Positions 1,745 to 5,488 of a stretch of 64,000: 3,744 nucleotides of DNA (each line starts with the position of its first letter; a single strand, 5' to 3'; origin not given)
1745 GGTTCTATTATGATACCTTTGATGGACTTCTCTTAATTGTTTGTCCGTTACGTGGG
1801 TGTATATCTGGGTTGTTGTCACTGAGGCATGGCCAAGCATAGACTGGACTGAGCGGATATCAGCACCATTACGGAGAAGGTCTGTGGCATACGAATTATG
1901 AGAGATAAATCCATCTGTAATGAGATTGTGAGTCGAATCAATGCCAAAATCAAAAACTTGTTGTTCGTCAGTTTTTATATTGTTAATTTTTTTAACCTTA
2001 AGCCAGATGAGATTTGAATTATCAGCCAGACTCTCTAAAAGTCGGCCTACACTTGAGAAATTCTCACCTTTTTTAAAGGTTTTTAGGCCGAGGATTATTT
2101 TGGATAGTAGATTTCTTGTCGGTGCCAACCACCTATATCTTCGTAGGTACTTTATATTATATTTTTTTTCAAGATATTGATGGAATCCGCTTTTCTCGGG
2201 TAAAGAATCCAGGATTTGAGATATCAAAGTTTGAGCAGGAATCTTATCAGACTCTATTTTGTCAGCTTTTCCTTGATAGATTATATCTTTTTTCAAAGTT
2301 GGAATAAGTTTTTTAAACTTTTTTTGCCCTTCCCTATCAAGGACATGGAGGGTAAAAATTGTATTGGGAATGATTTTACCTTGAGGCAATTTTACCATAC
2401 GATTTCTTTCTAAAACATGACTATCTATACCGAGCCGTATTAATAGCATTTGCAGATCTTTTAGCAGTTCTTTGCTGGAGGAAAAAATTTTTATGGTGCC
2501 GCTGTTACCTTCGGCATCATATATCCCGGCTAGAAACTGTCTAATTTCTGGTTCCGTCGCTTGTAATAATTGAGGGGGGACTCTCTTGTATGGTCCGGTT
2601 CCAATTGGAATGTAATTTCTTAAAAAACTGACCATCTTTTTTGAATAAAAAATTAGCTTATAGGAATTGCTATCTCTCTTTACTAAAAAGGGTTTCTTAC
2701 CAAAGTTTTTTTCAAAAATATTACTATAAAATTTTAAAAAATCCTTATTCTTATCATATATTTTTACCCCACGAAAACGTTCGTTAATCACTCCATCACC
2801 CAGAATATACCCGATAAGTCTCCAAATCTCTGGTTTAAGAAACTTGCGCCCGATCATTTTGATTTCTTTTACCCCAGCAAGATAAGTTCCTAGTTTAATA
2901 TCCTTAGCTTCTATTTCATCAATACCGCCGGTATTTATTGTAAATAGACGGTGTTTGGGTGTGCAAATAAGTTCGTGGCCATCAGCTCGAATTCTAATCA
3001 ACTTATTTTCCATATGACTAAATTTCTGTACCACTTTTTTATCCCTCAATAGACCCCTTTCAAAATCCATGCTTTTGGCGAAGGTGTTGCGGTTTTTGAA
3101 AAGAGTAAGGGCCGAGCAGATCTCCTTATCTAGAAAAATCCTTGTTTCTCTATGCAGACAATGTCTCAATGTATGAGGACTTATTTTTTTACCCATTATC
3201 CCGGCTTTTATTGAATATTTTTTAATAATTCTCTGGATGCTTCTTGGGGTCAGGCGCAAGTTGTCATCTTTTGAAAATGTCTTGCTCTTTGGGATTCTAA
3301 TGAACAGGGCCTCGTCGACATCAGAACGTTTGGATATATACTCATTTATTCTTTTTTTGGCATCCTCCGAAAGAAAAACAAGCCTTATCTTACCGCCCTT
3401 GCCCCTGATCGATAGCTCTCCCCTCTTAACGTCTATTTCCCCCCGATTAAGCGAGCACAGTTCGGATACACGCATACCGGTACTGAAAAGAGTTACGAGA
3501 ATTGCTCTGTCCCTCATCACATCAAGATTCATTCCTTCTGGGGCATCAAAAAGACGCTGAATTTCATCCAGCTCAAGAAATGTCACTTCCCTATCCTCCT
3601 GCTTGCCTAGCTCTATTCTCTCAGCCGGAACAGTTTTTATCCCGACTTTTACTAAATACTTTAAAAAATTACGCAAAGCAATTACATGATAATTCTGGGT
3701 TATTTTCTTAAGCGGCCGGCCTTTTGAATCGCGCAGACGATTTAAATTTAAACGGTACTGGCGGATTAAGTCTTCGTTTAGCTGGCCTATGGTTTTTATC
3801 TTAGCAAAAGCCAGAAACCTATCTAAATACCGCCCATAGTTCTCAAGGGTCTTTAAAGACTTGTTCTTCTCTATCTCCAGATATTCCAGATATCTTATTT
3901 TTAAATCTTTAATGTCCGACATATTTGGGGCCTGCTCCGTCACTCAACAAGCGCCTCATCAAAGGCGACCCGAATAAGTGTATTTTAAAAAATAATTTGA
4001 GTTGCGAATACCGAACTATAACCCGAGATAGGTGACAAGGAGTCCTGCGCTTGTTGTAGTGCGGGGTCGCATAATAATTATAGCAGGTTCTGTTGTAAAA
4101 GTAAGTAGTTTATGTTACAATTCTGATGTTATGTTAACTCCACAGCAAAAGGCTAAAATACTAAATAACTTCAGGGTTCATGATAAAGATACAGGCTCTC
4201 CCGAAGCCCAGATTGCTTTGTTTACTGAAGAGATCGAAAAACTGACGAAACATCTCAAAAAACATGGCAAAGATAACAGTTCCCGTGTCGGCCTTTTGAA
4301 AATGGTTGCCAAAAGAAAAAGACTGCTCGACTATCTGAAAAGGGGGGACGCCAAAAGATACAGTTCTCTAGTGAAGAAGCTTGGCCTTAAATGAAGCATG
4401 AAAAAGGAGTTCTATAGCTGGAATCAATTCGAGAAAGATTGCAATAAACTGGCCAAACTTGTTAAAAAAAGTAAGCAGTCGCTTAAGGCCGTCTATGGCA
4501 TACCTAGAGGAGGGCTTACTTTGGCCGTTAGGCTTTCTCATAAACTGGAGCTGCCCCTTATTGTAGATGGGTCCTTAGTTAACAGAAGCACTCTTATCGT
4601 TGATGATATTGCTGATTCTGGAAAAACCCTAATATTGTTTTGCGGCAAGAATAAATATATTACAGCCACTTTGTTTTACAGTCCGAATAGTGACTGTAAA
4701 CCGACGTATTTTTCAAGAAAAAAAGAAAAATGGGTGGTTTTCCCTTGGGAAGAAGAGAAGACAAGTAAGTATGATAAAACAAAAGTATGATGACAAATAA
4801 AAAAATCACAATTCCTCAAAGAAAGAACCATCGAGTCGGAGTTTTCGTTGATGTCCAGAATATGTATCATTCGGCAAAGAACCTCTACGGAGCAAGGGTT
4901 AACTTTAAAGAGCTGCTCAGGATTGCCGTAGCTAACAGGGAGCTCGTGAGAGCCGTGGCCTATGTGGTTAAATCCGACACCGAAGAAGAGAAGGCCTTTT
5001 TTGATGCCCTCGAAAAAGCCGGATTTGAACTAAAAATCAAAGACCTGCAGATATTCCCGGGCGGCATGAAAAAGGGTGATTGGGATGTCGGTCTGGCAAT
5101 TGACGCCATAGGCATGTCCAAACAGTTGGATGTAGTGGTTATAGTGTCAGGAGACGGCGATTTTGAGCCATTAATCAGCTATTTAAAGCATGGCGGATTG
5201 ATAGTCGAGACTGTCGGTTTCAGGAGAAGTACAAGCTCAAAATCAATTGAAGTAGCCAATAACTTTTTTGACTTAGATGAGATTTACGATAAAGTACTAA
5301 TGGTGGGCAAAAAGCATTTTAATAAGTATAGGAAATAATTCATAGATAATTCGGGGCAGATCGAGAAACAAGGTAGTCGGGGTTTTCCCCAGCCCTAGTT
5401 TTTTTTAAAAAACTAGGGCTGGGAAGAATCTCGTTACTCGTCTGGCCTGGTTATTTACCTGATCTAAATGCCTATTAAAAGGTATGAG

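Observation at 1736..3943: A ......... intein splits a XerC/D-type tyrosine recombinase at its catalytic HxLRH box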

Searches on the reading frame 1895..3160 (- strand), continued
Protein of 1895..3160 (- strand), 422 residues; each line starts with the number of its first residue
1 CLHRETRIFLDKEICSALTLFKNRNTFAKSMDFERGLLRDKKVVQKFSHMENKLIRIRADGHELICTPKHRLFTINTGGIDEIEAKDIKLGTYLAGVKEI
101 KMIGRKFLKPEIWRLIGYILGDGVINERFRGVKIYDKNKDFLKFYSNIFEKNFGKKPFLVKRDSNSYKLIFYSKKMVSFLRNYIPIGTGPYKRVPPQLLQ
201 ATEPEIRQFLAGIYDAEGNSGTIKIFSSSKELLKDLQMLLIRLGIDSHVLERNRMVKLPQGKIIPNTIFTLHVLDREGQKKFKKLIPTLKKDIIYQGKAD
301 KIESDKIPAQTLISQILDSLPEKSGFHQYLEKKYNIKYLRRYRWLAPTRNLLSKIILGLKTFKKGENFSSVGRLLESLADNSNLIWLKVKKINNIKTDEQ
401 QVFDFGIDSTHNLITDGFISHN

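Call 61: search_protein_families(library=ncbifam, proteins=[L026:6091-6492:-, L026:5702-6091:-, L026:5193-5600:-, L016:4811-5509:+, L036:1-699:-], max_evalue=0.00001)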
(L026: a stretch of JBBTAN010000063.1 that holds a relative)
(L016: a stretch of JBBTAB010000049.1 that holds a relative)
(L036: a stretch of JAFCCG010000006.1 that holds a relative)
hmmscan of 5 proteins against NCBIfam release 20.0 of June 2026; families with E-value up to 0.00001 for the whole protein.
L026:6091-6492:- (134 aa): 1 family
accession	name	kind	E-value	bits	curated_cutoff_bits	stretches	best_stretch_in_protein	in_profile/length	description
NF003079.0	PRK04005.1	equivalog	3e-28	97.9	85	1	25-134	6-121/121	50S ribosomal protein L18e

L026:5702-6091:- (130 aa): 3 families
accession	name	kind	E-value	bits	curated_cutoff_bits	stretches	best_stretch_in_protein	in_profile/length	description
NF005004.0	PRK06394.1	equivalog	3.3e-35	121.2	146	1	1-128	6-140/149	50S ribosomal protein L13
TIGR01077.1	L13_A_E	equivalog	1.1e-32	113.3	98.9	1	2-122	1-127/141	50S ribosomal protein L13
TIGR01066.1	rplM_bact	equivalog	7.8e-10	38.7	93.05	1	24-106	49-131/141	50S ribosomal protein L13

L026:5193-5600:- (136 aa): 3 families
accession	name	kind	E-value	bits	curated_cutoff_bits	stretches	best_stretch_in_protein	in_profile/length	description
TIGR03627.1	uS9_arch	equivalog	2.3e-42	144.4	162.75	1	7-136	2-130/130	30S ribosomal protein S9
NF001749.0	PRK00474.1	equivalog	1.9e-41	141.5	147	1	5-136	3-134/134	30S ribosomal protein S9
NF001099.0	PRK00132.1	equivalog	6.6e-22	78.2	112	1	5-136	4-130/130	30S ribosomal protein S9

L016:4811-5509:+ (233 aa): 2 families
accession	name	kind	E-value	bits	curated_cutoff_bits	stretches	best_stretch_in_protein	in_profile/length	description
NF000642.1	PRK00024.1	equivalog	4.1e-71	239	180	1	13-231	1-210/212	RadC family protein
TIGR00608.1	radc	subfamily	2.7e-64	216.9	133.85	1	11-229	1-214/218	RadC family protein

L036:1-699:- (233 aa): 2 families
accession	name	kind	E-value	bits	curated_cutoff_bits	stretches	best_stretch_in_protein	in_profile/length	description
NF053605.1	PyTRAM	equivalog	5.7e-18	64.4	85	1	16-70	1-55/56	TRAM domain-containing RNA chaperone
NF008993.0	PRK12336.1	equivalog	1.1e-15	57.5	243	1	13-72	142-201/203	translation initiation factor IF-2 subunit beta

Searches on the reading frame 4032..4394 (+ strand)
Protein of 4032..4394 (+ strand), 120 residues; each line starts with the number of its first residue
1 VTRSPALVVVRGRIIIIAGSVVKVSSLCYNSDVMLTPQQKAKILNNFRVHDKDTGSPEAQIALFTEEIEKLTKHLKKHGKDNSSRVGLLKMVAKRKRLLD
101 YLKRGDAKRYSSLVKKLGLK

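Call 33: search_protein_families(library=pfam, proteins=[window:4032-4394:+], max_evalue=0.01)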
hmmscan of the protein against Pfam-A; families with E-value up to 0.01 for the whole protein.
window:4032-4394:+ (120 aa): 1 family
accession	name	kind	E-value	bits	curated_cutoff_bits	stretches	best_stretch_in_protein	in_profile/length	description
PF00312.27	Ribosomal_S15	-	2.8e-32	111.2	31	1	40-120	1-81/81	Ribosomal protein S15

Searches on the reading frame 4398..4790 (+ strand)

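Call 33: search_protein_families(library=pfam, proteins=[window:4398-4790:+], max_evalue=0.01)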
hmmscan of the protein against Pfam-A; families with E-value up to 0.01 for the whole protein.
window:4398-4790:+ (130 aa): 1 family
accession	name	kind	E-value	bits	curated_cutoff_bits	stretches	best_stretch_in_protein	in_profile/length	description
PF00156.33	Pribosyltran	-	9.4e-11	41.7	26.3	2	3-54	3-55/158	Phosphoribosyl transferase domain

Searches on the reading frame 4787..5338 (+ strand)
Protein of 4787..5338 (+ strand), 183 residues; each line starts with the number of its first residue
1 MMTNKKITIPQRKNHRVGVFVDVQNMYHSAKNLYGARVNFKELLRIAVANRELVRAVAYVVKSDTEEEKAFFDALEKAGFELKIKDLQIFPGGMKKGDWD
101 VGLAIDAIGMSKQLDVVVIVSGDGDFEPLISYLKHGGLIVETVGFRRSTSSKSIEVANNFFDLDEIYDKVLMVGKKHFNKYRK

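Call 33: search_protein_families(library=pfam, proteins=[window:4787-5338:+], max_evalue=0.01)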
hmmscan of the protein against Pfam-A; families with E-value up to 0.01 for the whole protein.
window:4787-5338:+ (183 aa): 1 family
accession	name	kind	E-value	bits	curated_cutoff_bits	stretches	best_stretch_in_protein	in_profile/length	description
PF01936.24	NYN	-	3.9e-33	115.4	24.2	1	16-164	1-145/145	NYN domain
